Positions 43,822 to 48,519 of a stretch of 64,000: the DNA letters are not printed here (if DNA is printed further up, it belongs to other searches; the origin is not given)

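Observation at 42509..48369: OST fusion is followed by a membrane-anchored S8 subtilase and a 1465-aa beta-helix surface protein: candidate surface-glycoprotein maturation module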

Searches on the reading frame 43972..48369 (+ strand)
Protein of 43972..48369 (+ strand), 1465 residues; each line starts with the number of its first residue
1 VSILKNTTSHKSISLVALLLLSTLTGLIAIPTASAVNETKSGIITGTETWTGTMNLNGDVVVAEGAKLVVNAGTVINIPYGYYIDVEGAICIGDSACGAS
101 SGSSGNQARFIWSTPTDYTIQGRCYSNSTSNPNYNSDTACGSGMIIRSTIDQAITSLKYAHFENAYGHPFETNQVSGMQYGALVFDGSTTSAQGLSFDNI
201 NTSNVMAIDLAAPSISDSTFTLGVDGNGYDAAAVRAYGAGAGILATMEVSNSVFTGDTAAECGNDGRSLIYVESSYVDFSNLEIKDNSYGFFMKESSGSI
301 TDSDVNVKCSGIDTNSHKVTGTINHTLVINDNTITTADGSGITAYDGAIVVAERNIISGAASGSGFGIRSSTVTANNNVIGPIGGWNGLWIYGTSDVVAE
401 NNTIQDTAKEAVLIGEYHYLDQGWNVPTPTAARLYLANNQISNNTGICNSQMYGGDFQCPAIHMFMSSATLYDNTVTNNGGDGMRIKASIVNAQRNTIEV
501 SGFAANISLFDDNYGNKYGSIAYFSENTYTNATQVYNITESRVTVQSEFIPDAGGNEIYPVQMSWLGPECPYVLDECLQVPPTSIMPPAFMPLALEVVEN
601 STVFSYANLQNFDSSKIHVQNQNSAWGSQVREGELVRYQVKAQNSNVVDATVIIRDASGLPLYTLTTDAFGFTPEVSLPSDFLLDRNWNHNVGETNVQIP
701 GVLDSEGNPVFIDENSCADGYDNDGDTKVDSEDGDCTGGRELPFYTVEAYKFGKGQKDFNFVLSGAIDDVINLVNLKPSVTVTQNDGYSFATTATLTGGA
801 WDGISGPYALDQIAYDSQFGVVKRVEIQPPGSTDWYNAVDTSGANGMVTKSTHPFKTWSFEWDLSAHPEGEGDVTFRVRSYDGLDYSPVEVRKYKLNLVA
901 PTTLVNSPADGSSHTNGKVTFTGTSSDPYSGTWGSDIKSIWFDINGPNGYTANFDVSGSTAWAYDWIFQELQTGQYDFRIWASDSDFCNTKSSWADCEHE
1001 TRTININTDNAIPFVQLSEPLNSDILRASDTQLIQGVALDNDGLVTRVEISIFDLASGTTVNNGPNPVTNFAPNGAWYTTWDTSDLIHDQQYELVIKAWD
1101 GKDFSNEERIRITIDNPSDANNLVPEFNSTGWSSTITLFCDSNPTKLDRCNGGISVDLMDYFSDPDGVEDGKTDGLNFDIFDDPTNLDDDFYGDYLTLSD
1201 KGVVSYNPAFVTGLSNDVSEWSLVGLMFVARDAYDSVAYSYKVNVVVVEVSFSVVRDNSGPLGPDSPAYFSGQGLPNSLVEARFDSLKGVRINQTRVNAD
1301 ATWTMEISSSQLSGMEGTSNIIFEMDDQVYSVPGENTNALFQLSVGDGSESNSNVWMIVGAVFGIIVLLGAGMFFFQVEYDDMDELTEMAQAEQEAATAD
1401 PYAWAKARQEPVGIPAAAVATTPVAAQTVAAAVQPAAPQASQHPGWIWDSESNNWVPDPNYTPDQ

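Call 7: search_protein_families(library=pfam, proteins=[window:43972-48369:+], max_evalue=0.01)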
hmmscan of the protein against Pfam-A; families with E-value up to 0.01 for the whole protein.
window:43972-48369:+ (1465 aa): 2 families
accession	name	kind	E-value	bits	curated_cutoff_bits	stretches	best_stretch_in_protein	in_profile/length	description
PF13229.12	Beta_helix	-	8.1e-14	52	25.9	2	327-488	11-146/158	Right handed beta helix region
PF17957.7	Big_7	-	7.7e-06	26.9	24.1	1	901-978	1-68/70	Bacterial Ig domain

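Call 29: search_solved_structures(query=window:43972-48366:+, max_evalue=1)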
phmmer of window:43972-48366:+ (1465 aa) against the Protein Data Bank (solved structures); distinct sequences matched with E-value up to 1: 2.
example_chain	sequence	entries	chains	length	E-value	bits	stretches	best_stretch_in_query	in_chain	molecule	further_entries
10kf_K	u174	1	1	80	0.75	10.2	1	1241-1290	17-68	Photosystem I reaction center subunit PsaK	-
6kif_K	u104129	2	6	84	0.89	9.9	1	1243-1292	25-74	Photosystem I reaction center subunit PsaK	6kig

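Call 50: search_solved_structures(query=A4, max_evalue=1)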
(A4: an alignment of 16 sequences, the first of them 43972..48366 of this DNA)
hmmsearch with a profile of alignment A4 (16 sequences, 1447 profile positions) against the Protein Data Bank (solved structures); distinct sequences matched with E-value up to 1: 5.
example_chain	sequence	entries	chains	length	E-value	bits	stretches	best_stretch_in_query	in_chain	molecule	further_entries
7plp_A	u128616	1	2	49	0.0043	17.5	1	710-734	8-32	Teneurin-4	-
9kvu_A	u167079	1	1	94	0.043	14.3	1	1007-1047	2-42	bacterial immunoglobulin domain B1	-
3pdd_A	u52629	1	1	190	0.11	12.8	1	957-1049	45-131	Glycoside hydrolase, family 9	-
6cmx_A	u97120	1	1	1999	0.18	12.2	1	680-735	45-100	Teneurin-2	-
7d6c_3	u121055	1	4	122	0.79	10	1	48-83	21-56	Carboxysome assembly protein CcmN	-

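Call 51: search_protein_families(library=pfam, alignment_id=A4, max_evalue=0.01)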
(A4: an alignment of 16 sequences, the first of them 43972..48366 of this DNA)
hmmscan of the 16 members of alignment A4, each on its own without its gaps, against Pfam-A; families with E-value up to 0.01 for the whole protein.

A. member 1, window:43972-48366:+ (1465 aa): 2 families
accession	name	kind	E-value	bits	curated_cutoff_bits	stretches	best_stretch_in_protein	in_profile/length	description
PF13229.12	Beta_helix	-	8.1e-14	52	25.9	2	327-488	11-146/158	Right handed beta helix region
PF17957.7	Big_7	-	7.7e-06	26.9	24.1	1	901-978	1-68/70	Bacterial Ig domain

B. families by the number of members that match (of 16 scanned): 6 families
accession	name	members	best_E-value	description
PF17957.7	Big_7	16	1.7e-12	Bacterial Ig domain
PF13229.12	Beta_helix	14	8.8e-15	Right handed beta helix region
PF13750.12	Big_3_3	5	0.00028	Bacterial Ig-like domain (group 3)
PF05048.19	NosD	3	0.00024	Periplasmic copper-binding protein (NosD)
PF17936.7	Big_6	3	0.0016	Bacterial Ig domain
PF07495.19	Y_Y_Y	1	0.002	Y_Y_Y domain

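Call 67: search_protein_families(library=ncbifam, proteins=[window:43972-48366:+], max_evalue=0.01)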
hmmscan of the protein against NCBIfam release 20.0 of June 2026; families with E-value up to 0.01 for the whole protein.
window:43972-48366:+ (1465 aa): 3 families
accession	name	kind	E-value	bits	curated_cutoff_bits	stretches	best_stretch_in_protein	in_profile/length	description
NF033662.1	acid_disulf_rpt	repeat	1.7e-05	24.5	41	1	714-738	4-28/32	acidic double-disulfide repeat-containing protein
NF033761.1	gliding_GltJ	equivalog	0.00024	20.3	450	1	1350-1441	365-463/671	adventurous gliding motility protein GltJ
NF033158.1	Myrrcad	domain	0.0021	17.5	33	1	1351-1372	1-22/36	MyrrCad domain-containing protein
